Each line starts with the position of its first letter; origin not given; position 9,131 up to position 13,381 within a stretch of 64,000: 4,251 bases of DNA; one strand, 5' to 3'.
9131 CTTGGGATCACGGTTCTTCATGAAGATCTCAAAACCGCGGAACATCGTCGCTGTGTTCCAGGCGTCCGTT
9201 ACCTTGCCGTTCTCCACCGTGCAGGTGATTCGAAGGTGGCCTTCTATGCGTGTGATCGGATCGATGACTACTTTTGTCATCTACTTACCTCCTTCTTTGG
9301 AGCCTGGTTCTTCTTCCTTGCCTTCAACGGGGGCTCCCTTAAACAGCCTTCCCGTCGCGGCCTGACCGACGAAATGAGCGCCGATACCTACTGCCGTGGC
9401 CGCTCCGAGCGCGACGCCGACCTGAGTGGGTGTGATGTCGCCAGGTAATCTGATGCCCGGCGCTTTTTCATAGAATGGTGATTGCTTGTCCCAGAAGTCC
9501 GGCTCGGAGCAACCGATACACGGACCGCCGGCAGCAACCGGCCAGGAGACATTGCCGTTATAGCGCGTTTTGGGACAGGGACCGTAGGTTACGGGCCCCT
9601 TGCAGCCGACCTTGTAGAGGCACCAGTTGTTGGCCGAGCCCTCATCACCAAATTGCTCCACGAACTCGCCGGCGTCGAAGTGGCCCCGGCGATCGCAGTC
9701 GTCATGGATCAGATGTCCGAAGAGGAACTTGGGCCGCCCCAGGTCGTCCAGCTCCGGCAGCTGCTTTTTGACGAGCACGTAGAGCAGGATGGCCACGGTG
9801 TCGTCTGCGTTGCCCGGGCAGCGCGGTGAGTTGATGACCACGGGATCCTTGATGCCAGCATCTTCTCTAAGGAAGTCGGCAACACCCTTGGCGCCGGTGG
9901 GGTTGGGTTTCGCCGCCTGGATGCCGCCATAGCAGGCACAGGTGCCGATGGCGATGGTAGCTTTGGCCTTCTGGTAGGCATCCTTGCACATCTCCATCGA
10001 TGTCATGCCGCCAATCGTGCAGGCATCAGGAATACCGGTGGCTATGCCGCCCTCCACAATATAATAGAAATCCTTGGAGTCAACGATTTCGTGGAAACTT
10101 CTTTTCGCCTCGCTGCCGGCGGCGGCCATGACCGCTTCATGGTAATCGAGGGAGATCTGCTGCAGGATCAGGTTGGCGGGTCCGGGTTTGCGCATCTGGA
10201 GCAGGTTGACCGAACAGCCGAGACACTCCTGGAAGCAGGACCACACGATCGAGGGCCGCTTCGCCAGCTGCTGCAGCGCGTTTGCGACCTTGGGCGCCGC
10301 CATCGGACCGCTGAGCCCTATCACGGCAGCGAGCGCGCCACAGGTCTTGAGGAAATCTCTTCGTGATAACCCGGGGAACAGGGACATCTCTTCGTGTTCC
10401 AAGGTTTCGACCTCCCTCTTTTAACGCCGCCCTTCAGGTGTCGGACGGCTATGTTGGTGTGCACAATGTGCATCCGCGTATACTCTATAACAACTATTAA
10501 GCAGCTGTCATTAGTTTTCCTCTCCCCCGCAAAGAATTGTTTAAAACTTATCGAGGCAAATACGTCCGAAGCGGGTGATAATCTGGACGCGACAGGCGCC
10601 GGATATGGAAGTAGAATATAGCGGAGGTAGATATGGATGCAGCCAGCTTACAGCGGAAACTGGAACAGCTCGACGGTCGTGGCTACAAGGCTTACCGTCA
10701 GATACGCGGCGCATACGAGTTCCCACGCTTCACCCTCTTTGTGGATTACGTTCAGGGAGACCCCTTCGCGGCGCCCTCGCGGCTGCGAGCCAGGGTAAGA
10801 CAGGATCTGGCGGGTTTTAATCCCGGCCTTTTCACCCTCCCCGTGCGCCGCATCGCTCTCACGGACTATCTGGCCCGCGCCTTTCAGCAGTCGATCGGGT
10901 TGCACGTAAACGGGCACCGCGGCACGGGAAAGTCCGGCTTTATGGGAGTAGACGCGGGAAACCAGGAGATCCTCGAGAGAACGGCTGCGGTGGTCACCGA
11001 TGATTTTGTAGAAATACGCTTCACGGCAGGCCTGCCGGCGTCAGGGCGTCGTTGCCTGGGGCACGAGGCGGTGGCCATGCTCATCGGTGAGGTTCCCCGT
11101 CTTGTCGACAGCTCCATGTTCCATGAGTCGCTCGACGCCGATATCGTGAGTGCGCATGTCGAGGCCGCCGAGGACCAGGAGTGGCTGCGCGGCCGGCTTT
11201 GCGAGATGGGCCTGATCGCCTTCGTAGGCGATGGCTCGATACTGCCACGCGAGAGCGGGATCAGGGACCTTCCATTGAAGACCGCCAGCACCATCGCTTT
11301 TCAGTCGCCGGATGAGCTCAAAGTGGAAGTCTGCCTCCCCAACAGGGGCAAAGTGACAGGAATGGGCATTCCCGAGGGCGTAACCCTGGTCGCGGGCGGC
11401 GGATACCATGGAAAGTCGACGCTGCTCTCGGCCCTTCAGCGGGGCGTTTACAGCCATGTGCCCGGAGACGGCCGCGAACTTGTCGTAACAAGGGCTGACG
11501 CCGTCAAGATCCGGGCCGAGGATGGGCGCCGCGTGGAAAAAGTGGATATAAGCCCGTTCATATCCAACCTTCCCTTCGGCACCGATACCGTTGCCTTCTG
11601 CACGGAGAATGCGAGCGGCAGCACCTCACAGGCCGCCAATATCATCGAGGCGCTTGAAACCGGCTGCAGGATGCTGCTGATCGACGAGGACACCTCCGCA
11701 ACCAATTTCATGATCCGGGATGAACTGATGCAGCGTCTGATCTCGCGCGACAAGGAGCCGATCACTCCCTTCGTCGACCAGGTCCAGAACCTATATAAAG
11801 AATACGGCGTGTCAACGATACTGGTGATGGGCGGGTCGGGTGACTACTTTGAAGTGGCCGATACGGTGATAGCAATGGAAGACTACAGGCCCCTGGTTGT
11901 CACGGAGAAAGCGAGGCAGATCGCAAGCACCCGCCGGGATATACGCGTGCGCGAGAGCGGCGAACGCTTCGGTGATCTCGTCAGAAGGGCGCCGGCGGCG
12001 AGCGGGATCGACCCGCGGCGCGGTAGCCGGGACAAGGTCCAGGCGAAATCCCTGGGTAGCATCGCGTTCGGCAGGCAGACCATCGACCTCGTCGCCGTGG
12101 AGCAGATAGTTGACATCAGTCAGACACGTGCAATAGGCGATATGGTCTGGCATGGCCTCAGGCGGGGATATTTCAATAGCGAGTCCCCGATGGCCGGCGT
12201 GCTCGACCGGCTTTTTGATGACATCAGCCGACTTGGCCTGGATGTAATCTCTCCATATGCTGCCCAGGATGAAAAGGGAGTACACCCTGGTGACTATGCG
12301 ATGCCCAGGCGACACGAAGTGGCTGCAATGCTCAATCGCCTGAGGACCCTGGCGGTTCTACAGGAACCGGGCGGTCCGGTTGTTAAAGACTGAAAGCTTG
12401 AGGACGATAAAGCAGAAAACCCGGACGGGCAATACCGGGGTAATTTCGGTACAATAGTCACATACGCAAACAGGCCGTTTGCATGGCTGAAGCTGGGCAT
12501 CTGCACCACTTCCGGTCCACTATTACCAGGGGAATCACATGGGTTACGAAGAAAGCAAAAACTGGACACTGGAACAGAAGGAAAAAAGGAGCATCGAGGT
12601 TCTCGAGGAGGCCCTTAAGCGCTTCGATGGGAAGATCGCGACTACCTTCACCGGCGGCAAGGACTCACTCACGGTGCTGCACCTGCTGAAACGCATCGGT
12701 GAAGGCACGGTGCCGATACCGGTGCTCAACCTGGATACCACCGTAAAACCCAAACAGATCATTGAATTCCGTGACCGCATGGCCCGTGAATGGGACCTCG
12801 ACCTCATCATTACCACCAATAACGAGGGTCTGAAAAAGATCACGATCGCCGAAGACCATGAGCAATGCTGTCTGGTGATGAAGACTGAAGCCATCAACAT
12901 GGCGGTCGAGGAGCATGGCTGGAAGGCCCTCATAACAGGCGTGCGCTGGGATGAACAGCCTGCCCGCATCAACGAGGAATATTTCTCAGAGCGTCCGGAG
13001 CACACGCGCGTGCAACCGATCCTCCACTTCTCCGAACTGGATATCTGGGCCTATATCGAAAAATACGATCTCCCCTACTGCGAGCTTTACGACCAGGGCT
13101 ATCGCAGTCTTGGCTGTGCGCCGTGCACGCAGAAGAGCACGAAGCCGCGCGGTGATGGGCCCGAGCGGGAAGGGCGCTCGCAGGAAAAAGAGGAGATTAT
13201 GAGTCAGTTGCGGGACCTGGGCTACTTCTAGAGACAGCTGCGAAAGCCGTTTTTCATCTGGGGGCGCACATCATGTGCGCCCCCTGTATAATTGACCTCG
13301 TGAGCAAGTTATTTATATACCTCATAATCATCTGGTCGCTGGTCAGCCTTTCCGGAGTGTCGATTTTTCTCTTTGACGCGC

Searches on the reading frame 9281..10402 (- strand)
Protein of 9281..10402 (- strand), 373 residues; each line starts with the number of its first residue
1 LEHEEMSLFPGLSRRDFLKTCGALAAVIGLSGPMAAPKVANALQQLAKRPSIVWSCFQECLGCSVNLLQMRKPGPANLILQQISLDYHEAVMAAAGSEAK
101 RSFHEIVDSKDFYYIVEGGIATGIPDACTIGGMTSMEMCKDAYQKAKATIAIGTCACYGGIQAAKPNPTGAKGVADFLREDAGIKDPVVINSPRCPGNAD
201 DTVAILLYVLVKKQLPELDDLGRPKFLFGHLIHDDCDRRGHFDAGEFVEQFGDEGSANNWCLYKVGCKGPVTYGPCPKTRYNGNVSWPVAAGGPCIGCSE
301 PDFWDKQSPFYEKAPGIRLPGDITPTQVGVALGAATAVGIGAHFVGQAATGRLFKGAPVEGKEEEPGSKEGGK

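Call 9: search_protein_families(library=ncbifam, proteins=[window:9281-10402:-])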
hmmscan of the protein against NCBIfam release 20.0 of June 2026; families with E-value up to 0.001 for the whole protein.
window:9281-10402:- (373 aa): 5 families
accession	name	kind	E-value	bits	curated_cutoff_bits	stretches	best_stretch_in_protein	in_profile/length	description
TIGR00391.1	hydA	subfamily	2e-101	339.7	179.5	1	10-346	13-350/365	hydrogenase small subunit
NF007779.0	PRK10468.1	equivalog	2.9e-78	263.4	659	1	9-301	10-298/372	hydrogenase 2 small subunit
NF045520.1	H2_NiFeSe_small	exception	1.8e-68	231.2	470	1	12-312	2-313/314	NiFeSe hydrogenase small subunit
TIGR01409.1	TAT_signal_seq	domain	2.2e-06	27.8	16.7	1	12-42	1-29/29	twin-arginine translocation signal domain-containing protein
NF040831.1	sulfhyd_ShyD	equivalog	7.1e-05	22.5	460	0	129-164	57-92/240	NAD(P)-dependent hydrogenase/sulfhydrogenase 2 subunit delta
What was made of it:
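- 9281..10402 (-): Hydrogenase small subunit gene. It has a twin-arginine (TAT) signal (SRRDFLK) and a C-terminal hydrophobic anchor. Its stop TAG (9283-9281) abuts the large-subunit ATG. TIGR00391 hydA scores 339.7 bits and a TAT signal domain is found (call 9).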

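Call 42: search_solved_structures(query=window:9281-10402:-, show_alignments=1)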
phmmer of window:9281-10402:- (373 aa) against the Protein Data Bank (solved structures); distinct sequences matched with E-value up to 0.001: 43.
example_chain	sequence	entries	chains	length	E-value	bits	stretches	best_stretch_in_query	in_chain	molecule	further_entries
1h2a_S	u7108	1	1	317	1.2e-90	307.7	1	8-312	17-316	HYDROGENASE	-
1e3d_A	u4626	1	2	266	9.8e-84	284.9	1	48-312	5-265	[NiFe] hydrogenase small subunit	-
1h2r_S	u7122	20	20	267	4e-80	273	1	48-312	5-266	PROTEIN (PERIPLASMIC [NIFE] HYDROGENASE SMALL SUBUNIT) | Periplasmic [NiFe] hydrogenase small subunit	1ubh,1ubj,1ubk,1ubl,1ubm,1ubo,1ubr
4u9h_S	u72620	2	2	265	4.4e-80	272.9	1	48-312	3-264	Periplasmic [NiFe] hydrogenase small subunit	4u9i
8w6x_S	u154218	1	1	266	4.6e-80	272.8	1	48-312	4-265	Periplasmic [NiFe] hydrogenase small subunit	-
1frf_S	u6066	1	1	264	7.1e-79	268.9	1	48-313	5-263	[NI-FE] HYDROGENASE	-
4ucw_A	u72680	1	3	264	2.2e-78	267.3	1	48-313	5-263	HYDROGENASE (NIFE) SMALL SUBUNIT HYDA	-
4upe_A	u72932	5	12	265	3.3e-78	266.7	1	48-313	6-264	NIFE-HYDROGENASE SMALL SUBUNIT | HYDROGENASE (NIFE) SMALL SUBUNIT HYDA | PERIPLASMIC [NIFE] HYDROGENASE SMALL SUBUNIT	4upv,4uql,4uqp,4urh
1yqw_A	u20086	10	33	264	4.1e-78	266.4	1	48-313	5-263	Periplasmic [NiFe] hydrogenase small subunit | HYDROGENASE (NIFE) SMALL SUBUNIT HYDA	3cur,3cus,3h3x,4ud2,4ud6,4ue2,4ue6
1yrq_A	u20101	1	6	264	7.9e-78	265.5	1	48-313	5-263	Periplasmic [NiFe] hydrogenase small subunit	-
4ucq_A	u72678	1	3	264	1.2e-77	264.8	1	48-313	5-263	HYDROGENASE (NIFE) SMALL SUBUNIT HYDA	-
4ucx_A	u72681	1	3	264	1.4e-77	264.7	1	48-313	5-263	HYDROGENASE (NIFE) SMALL SUBUNIT HYDA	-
1yq9_A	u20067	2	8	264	1.2e-75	258.3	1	47-312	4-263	Periplasmic [NiFe] hydrogenase small subunit | PERIPLASMIC HYDROGENASE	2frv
1frv_A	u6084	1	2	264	2.9e-75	257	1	47-312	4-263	HYDROGENASE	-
3myr_A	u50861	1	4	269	2.7e-71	244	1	47-313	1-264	Hydrogenase (NiFe) small subunit HydA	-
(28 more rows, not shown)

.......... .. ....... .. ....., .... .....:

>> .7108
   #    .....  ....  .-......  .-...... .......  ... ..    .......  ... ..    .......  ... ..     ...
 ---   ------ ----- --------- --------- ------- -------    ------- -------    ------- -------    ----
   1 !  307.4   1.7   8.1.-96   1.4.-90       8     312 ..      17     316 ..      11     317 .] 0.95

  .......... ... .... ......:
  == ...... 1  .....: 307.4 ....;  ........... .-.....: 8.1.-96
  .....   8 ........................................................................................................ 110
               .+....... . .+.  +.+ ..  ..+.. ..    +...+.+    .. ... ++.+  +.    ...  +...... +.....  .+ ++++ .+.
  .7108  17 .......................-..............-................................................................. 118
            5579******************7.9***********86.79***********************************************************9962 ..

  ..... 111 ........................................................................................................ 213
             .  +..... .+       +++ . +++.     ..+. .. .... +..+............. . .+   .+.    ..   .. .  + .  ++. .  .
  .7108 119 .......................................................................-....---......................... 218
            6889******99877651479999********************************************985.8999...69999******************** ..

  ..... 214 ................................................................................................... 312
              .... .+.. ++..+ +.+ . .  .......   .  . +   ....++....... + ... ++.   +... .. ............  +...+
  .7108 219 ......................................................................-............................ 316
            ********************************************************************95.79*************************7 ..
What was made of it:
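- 9281..10402 (-): The closest solved chain is D. vulgaris Miyazaki 1H2A_S, and Pro is retained in the 'WP' next to the medial cluster (call 42).
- On HysAB-type periplasmic [NiFeSe] hydrogenase (group 1a): Pro is retained in .................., aligned to the 'NWP' of D. vulgaris Miyazaki (call 42).
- Closest known: Cytochrome b-linked membrane-bound uptake hydrogenases. Same: Architecture: TAT-exported dimer, small-subunit C-terminal anchor (the alignment extends to residue 369 of the small subunit against HyaA, call 42), and a b-type cytochrome.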

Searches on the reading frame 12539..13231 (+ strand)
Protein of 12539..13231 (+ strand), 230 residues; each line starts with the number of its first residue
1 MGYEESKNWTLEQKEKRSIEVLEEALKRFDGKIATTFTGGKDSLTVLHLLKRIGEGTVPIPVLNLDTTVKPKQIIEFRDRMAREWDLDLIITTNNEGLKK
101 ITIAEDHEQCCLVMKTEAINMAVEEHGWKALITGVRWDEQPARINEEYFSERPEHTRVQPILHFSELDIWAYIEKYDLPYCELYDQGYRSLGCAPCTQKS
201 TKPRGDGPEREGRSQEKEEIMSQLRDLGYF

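Call 15: search_protein_families(library=ncbifam, proteins=[window:12539-13231:+], max_evalue=0.00001)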
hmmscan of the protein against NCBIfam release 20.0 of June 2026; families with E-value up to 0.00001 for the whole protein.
window:12539-13231:+ (230 aa): 14 families
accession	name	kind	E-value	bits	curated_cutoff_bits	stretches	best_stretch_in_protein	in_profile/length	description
NF003587.0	PRK05253.1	subfamily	1.4e-40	139.4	195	2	7-155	5-155/301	sulfate adenylyltransferase subunit CysD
NF002537.0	PRK02090.1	equivalog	2e-33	116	154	1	10-216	20-229/244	phosphoadenylyl-sulfate reductase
NF009214.0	PRK12563.1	equivalog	3.6e-33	115.3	413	1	8-154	21-169/317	sulfate adenylyltransferase subunit CysD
TIGR02039.1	CysD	subfamily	9.7e-29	100.9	396.6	1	11-153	1-145/294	sulfate adenylyltransferase, small subunit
TIGR00434.1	cysH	subfamily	1.1e-26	94.1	165.1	1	20-216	3-204/214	phosophoadenylyl-sulfate reductase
TIGR02055.1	APS_reductase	subfamily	1.4e-22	80.4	235.3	1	53-217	13-185/194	adenylylsulfate reductase, thioredoxin dependent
TIGR02057.1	PAPS_reductase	equivalog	1.2e-21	77.7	254.2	1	18-214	13-213/224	phosphoadenosine phosphosulfate reductase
NF010367.0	PRK13795.1-2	equivalog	1.3e-20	73.4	456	1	10-197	222-416/584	hypothetical protein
NF006327.0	PRK08557.1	equivalog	2e-19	69.7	366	1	4-197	152-355/415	hypothetical protein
NF006351.0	PRK08576.1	equivalog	3.7e-16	58.7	290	1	10-197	217-402/436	hypothetical protein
NF010369.0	PRK13795.1-4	equivalog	6.5e-15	54.4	1086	1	9-200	230-432/633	hypothetical protein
NF010366.0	PRK13795.1-1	equivalog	3.1e-14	52.1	745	1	33-197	269-444/667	hypothetical protein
TIGR00424.1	APS_reduc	equivalog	4.3e-13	48.7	553.2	1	14-213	99-309/464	5'-adenylylsulfate reductase, thioredoxin-independent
NF010368.0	PRK13795.1-3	equivalog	1e-12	47.2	588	1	10-200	227-424/635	hypothetical protein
